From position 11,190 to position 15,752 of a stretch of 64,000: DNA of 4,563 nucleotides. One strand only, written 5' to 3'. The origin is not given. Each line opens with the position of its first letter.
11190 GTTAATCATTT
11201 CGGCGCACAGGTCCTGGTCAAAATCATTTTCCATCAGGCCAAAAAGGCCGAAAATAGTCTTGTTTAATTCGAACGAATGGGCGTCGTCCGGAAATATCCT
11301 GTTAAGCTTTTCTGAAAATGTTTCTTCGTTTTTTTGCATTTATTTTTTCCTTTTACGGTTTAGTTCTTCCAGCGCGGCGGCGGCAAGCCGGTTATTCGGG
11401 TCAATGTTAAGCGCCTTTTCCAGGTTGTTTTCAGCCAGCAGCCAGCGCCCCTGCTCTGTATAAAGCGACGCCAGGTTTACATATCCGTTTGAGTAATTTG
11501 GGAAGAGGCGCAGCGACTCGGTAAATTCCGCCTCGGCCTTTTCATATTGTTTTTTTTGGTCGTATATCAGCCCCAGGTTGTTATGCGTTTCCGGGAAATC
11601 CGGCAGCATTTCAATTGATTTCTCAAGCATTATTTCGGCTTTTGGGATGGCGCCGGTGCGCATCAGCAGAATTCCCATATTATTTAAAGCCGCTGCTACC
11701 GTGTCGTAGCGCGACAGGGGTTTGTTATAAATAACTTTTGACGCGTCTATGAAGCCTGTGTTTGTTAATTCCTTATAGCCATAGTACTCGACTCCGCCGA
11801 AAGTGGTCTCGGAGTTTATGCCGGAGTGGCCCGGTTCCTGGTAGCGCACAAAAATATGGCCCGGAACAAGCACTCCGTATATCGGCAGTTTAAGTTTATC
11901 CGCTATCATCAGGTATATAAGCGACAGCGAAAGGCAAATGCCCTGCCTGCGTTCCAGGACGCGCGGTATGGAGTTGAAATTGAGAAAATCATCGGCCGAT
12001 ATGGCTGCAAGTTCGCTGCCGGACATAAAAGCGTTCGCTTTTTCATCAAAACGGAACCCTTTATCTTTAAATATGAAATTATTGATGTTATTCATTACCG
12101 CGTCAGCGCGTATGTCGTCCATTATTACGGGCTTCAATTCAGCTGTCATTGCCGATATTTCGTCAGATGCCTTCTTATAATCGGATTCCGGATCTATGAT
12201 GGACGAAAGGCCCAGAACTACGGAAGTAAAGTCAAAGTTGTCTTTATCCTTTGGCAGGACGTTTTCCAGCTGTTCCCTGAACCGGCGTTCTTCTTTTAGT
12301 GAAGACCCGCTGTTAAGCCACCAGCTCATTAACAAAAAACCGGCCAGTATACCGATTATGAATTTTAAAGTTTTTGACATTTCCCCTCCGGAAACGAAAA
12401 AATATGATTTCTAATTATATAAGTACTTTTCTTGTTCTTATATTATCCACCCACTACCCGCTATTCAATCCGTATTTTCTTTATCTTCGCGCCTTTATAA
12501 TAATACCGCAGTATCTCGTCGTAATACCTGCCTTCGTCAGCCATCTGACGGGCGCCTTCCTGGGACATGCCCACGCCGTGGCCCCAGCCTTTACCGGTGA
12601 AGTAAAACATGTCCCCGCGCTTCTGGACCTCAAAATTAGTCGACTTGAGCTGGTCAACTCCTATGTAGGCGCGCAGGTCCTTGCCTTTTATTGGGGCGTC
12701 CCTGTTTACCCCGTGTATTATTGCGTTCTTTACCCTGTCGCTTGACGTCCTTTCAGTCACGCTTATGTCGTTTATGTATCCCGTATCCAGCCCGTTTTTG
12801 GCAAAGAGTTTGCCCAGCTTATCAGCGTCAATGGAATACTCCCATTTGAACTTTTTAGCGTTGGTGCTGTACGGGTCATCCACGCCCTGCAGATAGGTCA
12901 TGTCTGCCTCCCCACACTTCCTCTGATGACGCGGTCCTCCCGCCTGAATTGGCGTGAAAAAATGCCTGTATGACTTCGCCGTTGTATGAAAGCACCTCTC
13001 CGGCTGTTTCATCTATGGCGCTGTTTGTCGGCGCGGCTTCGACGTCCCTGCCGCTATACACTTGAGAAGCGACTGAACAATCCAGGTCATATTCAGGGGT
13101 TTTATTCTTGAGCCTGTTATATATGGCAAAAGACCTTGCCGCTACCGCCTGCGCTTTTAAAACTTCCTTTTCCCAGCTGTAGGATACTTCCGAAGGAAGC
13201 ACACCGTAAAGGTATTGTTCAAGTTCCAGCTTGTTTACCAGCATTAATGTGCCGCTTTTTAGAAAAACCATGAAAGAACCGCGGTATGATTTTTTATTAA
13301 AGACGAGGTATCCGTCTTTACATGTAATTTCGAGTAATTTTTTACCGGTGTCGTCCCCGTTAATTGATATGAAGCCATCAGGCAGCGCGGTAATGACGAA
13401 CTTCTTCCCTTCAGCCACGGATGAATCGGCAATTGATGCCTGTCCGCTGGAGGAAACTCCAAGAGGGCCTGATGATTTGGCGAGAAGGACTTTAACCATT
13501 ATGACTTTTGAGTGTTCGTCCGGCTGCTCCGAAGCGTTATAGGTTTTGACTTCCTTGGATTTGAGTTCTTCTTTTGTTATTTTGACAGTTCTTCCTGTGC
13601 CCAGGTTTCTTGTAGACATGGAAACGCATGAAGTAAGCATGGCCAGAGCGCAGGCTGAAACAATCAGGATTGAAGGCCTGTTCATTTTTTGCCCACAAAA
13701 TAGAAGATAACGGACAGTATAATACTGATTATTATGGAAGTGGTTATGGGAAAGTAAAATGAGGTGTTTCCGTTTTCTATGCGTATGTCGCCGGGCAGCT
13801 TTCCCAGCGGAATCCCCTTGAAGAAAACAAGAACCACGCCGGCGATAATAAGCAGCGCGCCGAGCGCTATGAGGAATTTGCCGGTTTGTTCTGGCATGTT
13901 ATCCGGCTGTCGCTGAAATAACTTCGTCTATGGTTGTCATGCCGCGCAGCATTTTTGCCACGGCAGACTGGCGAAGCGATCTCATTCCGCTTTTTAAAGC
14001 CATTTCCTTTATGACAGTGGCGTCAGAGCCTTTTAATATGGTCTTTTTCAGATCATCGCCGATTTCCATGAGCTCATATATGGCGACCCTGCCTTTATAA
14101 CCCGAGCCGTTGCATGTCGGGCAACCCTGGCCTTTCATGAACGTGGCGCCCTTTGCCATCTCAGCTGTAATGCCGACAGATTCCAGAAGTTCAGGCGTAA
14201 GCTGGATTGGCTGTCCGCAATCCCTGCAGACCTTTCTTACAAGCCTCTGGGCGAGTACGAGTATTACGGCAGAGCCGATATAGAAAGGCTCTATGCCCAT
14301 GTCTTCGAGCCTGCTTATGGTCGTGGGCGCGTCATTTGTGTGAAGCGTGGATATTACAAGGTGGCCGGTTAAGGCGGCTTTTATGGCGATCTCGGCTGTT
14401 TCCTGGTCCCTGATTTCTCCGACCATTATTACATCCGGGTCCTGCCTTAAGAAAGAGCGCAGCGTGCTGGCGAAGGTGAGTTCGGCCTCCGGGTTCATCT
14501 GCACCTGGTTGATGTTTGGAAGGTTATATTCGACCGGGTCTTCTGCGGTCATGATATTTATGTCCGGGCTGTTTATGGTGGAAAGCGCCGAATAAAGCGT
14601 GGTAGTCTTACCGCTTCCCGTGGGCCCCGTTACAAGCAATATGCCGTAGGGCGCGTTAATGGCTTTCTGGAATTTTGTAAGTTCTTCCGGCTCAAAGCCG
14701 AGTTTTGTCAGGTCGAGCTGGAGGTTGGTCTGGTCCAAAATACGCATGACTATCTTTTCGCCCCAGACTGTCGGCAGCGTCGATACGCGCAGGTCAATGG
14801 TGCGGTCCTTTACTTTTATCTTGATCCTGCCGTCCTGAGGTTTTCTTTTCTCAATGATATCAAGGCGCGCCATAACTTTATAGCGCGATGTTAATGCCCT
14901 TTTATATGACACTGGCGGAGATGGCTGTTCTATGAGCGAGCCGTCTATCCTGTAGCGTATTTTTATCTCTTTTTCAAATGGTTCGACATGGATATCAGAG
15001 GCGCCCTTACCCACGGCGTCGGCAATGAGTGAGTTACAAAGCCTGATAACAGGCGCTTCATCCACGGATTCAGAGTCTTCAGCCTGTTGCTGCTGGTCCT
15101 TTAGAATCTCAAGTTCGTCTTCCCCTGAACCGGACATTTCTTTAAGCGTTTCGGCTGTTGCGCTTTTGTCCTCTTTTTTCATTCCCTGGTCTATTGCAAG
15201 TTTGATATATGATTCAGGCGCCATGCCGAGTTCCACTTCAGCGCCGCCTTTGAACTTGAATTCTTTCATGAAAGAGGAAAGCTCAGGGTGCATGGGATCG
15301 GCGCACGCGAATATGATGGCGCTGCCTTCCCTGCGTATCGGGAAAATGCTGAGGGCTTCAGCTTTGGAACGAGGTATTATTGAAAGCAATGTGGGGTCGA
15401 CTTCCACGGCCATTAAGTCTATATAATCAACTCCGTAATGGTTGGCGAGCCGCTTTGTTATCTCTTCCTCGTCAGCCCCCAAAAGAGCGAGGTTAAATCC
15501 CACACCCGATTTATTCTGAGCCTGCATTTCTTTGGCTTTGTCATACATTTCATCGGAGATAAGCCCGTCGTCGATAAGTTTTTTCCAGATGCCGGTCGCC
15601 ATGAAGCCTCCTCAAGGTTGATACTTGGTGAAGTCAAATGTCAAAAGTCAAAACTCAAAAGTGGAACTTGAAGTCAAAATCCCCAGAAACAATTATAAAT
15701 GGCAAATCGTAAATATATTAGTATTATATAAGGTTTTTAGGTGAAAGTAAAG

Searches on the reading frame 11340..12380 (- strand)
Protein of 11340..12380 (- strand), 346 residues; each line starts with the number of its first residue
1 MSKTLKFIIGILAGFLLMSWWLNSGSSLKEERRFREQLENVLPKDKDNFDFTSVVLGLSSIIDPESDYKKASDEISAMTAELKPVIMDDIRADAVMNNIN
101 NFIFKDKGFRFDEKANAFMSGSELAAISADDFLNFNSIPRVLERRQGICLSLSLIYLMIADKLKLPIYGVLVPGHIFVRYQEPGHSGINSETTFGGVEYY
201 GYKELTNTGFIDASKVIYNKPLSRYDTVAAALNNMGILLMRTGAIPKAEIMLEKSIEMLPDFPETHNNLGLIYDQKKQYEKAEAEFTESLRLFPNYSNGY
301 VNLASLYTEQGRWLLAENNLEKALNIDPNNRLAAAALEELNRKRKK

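Call 106: search_protein_families(library=pfam, proteins=[window:11340-12380:-], max_evalue=0.0001)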
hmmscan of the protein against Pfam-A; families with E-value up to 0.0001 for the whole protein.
window:11340-12380:- (346 aa): 13 families
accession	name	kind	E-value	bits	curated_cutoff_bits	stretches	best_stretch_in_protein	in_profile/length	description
PF00515.34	TPR_1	-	3.5e-19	68.2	27.8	1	263-296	1-34/34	Tetratricopeptide repeat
PF07719.23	TPR_2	-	5e-19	67.2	27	1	263-296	1-34/34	Tetratricopeptide repeat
PF13369.12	Transglut_core2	-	3.5e-16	59.5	23.5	1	70-182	2-101/155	Transglutaminase-like superfamily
PF13431.12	TPR_17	-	2.3e-14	52.8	24.4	1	252-284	2-34/34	Tetratricopeptide repeat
PF13424.12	TPR_12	-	3.1e-14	53.4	30.1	1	228-294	2-76/77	Tetratricopeptide repeat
PF13181.12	TPR_8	-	3.2e-14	52.2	25.7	1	264-295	2-33/34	Tetratricopeptide repeat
PF13374.12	TPR_10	-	6.7e-10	39.1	27.5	0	228-258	1-31/42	Tetratricopeptide repeat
PF14559.12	TPR_19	-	4.9e-09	36.8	25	1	276-338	4-66/68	Tetratricopeptide repeat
PF13414.12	TPR_11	-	1e-08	35.1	26.8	0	306-330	3-27/42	TPR repeat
PF13428.12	TPR_14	-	2.6e-07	31.1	23.5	0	300-337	4-41/44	Tetratricopeptide repeat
PF13176.12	TPR_7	-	3.5e-06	27.1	27.9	0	301-330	3-34/36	Tetratricopeptide repeat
PF13371.12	TPR_9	-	4.5e-06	27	35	0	270-340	2-72/73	Tetratricopeptide repeat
PF13432.12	TPR_16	-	4.6e-05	24.2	32.7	0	235-296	3-64/65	Tetratricopeptide repeat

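Call 111: find_encoding_contigs(protein=window:11340-12380:-, flank=8000, max_places=4)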
Protein window:11340-12380:- (346 aa): no gene with exactly this product is on record in the collection.

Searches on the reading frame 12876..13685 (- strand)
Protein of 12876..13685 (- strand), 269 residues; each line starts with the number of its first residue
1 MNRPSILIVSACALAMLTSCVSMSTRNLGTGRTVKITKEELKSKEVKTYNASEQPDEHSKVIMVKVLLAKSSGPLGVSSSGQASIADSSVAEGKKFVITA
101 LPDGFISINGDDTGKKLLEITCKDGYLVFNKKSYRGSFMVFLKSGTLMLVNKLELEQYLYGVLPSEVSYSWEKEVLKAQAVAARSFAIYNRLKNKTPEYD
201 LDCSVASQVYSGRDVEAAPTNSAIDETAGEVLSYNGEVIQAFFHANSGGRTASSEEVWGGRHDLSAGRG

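Call 106: search_protein_families(library=pfam, proteins=[window:12876-13685:-], max_evalue=0.0001)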
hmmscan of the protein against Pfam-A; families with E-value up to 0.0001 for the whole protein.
window:12876-13685:- (269 aa): 1 family
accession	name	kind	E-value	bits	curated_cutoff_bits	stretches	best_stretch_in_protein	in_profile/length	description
PF08486.15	SpoIID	-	6.1e-26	91.3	23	1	145-234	3-97/97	Stage II sporulation protein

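Call 110: find_encoding_contigs(protein=window:12876-13685:-, flank=6000, max_places=4)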
Protein window:12876-13685:- (269 aa): no gene with exactly this product is on record in the collection.

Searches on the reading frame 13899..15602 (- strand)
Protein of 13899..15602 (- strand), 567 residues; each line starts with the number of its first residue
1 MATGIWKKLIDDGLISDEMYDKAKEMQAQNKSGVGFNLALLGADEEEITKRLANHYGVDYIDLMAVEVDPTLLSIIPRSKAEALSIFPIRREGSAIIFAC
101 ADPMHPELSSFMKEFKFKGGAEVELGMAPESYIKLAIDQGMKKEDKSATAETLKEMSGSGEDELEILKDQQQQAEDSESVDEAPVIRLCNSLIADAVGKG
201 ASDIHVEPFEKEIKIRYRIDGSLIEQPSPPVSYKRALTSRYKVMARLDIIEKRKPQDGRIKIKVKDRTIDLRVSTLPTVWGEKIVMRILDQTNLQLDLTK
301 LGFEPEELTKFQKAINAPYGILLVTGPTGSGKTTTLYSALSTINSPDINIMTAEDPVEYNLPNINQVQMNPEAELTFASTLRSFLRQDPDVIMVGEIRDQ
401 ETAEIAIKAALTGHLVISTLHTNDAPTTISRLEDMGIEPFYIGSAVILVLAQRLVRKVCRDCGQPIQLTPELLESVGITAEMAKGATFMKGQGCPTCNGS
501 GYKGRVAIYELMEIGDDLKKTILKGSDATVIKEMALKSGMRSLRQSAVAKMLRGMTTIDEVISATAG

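Call 45: search_protein_families(library=pfam, proteins=[window:13899-15602:-], max_evalue=0.00001)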
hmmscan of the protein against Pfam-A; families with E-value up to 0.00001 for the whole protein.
window:13899-15602:- (567 aa): 2 families
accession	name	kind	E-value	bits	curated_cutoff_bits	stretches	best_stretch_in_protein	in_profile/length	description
PF00437.27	T2SSE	-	4.4e-145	483.4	24.9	1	179-562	2-369/370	Type II/IV secretion system protein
PF05157.20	MshEN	-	8.9e-11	42.1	23.1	1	56-139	1-82/90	MshEN domain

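Call 50: find_encoding_contigs(protein=window:13899-15602:-, flank=6000, max_places=6)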
Protein window:13899-15602:- (567 aa): no gene with exactly this product is on record in the collection.
